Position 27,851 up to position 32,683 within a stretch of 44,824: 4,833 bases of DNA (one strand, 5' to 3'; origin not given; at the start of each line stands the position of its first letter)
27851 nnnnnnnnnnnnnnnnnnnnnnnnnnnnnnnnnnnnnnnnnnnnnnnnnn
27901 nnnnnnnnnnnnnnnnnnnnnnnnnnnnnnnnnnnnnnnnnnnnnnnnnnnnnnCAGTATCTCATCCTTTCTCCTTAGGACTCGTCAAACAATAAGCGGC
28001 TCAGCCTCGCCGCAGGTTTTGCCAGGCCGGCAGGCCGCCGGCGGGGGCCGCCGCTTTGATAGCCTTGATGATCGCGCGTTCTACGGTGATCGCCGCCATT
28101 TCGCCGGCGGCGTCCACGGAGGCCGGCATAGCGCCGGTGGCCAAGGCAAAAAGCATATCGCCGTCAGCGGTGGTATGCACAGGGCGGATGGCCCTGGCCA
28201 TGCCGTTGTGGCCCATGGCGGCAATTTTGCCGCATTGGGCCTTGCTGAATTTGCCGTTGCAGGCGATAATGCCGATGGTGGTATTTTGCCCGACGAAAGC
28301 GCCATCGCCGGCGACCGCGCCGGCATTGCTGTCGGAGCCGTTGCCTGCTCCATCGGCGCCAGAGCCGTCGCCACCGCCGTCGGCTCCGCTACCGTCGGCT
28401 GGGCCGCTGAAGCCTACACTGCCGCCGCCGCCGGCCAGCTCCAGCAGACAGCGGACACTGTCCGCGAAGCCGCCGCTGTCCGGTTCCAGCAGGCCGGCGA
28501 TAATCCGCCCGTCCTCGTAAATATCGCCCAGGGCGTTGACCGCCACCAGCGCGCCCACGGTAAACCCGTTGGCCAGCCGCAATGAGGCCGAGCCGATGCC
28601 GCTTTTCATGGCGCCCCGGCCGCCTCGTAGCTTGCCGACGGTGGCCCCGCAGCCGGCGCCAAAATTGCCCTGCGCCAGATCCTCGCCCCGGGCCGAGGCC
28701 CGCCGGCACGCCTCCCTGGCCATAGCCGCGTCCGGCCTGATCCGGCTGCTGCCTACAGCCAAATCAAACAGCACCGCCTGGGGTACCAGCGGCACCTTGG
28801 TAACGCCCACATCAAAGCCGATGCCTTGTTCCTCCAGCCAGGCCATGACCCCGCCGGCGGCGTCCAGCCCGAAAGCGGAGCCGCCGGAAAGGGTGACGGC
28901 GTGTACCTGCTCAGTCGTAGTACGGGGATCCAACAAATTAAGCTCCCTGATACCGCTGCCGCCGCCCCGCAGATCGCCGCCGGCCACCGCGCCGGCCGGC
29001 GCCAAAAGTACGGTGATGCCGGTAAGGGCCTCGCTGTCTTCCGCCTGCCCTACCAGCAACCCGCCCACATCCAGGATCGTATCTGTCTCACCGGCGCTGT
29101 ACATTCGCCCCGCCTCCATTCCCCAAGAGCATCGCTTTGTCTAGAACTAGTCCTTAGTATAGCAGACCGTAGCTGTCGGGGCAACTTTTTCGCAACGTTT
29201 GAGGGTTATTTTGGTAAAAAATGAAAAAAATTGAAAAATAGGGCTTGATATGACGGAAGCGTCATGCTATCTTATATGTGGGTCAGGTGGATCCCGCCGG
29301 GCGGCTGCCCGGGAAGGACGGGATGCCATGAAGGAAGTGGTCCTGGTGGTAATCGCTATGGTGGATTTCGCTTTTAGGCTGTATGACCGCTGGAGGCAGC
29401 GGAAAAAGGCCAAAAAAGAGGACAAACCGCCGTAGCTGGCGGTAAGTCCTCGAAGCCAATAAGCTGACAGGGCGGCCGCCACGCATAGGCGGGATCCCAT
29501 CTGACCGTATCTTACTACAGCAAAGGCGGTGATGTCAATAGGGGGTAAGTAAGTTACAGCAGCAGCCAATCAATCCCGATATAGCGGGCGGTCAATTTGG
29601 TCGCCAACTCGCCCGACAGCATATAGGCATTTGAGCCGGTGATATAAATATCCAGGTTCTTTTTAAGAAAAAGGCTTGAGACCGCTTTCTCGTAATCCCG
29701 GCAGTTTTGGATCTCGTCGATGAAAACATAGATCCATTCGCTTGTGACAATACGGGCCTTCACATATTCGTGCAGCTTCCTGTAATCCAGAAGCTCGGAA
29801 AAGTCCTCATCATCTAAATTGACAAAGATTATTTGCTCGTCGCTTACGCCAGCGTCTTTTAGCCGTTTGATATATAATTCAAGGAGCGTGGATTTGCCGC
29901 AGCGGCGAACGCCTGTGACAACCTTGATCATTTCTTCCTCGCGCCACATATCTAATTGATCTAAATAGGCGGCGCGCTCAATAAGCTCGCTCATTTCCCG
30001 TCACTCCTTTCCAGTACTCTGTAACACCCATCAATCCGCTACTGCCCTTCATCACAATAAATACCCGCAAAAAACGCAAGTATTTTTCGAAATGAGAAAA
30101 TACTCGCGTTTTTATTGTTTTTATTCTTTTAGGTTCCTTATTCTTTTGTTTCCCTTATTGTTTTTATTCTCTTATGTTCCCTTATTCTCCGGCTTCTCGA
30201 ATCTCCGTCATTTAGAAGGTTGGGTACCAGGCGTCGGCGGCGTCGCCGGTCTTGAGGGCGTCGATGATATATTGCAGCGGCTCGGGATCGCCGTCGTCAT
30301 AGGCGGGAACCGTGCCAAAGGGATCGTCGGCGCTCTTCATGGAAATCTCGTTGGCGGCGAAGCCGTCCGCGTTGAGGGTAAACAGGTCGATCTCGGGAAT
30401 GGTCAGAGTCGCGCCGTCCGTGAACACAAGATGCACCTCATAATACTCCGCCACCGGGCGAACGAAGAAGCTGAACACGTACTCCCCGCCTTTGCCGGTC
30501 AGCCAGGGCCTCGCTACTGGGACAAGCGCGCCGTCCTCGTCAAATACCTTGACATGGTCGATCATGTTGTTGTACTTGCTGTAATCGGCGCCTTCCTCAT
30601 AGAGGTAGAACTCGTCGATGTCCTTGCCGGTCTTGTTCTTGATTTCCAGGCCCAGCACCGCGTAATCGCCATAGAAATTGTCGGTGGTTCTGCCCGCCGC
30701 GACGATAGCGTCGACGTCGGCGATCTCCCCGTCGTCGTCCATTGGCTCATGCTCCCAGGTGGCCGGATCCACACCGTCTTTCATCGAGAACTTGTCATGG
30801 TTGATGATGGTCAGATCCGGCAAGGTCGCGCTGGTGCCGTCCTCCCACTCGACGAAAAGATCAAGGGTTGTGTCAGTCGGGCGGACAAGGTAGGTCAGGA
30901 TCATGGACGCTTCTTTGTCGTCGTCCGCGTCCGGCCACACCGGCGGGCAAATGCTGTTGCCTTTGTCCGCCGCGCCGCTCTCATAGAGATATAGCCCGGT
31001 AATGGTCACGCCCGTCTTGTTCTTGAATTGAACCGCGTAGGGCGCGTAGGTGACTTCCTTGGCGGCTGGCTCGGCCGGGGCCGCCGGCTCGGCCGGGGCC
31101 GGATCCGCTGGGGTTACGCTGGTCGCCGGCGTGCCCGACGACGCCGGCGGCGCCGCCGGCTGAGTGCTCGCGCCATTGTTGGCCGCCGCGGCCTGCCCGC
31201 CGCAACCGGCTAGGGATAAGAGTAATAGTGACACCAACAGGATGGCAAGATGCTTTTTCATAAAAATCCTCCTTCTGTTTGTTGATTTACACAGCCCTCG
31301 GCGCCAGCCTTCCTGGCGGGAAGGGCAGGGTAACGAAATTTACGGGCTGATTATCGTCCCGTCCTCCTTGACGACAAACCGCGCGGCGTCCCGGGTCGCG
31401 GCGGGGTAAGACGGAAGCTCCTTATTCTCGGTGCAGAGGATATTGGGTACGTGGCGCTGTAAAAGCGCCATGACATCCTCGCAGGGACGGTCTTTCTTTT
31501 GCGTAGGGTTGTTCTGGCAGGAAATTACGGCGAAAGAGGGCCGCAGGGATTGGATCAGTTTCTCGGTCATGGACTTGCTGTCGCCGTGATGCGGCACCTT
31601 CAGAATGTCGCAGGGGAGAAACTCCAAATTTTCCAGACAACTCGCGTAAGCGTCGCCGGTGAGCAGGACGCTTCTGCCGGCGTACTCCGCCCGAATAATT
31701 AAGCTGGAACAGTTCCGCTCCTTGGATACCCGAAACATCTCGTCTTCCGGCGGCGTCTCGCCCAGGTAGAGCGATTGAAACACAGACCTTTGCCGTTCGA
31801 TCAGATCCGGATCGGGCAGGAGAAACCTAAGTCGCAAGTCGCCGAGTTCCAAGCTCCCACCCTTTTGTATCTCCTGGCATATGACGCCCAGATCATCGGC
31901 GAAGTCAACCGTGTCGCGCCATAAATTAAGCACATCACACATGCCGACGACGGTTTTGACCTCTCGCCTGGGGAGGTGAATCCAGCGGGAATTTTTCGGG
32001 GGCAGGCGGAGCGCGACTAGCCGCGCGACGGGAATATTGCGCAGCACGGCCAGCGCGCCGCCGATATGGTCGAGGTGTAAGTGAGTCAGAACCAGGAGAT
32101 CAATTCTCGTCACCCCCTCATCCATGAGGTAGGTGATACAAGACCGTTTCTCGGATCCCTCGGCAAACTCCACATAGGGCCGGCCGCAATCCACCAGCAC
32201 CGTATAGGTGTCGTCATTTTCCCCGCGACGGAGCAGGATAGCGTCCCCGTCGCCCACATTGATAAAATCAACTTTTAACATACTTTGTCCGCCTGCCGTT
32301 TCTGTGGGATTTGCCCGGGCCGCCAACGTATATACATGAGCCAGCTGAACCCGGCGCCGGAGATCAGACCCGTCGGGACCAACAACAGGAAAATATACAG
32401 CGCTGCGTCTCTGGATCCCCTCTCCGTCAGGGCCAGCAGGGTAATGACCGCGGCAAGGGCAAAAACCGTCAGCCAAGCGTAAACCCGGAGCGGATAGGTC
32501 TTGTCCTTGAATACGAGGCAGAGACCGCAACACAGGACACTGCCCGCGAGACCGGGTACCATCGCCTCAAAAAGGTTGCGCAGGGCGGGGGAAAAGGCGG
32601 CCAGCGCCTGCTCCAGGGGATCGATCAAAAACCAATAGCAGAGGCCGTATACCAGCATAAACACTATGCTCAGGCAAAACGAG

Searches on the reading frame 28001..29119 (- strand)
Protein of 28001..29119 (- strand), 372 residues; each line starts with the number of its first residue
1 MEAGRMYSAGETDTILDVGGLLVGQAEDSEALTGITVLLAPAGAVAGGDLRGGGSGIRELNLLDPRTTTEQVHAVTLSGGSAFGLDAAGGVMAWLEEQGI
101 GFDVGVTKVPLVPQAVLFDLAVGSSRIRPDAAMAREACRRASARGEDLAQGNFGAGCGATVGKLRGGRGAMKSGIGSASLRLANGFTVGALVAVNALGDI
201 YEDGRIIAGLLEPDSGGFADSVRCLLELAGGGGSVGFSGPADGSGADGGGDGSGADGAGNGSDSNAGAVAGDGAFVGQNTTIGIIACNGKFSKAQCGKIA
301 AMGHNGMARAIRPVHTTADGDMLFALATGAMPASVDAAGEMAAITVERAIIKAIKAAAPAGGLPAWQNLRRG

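Call 46: search_protein_families(library=pfam, proteins=[window:28001-29119:-], max_evalue=0.00001)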
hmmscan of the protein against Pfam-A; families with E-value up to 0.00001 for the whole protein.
window:28001-29119:- (372 aa): 1 family
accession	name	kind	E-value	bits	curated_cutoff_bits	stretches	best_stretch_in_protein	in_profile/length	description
PF03576.19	Peptidase_S58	-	4.3e-39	135.2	23.9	1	14-362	2-301/307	Peptidase family S58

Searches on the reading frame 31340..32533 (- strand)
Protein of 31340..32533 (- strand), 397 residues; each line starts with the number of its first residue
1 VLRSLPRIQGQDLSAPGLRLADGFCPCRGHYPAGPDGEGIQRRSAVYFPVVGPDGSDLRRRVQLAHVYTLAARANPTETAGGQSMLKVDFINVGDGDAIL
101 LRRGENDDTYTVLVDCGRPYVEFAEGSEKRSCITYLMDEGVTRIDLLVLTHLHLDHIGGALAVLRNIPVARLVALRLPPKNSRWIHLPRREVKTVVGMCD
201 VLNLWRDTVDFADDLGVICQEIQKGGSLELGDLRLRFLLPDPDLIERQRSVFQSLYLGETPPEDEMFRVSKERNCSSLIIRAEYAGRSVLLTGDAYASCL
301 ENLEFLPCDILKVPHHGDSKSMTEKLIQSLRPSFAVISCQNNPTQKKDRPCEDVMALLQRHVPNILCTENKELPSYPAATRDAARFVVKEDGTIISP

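Call 76: search_protein_families(library=pfam, proteins=[window:31340-32533:-], max_evalue=0.00001)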
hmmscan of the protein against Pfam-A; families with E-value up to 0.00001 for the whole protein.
window:31340-32533:- (397 aa): 1 family
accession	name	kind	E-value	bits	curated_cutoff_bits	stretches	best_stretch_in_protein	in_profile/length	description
PF00753.33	Lactamase_B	-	1.4e-15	58.2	22.7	1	93-338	3-193/196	Metallo-beta-lactamase superfamily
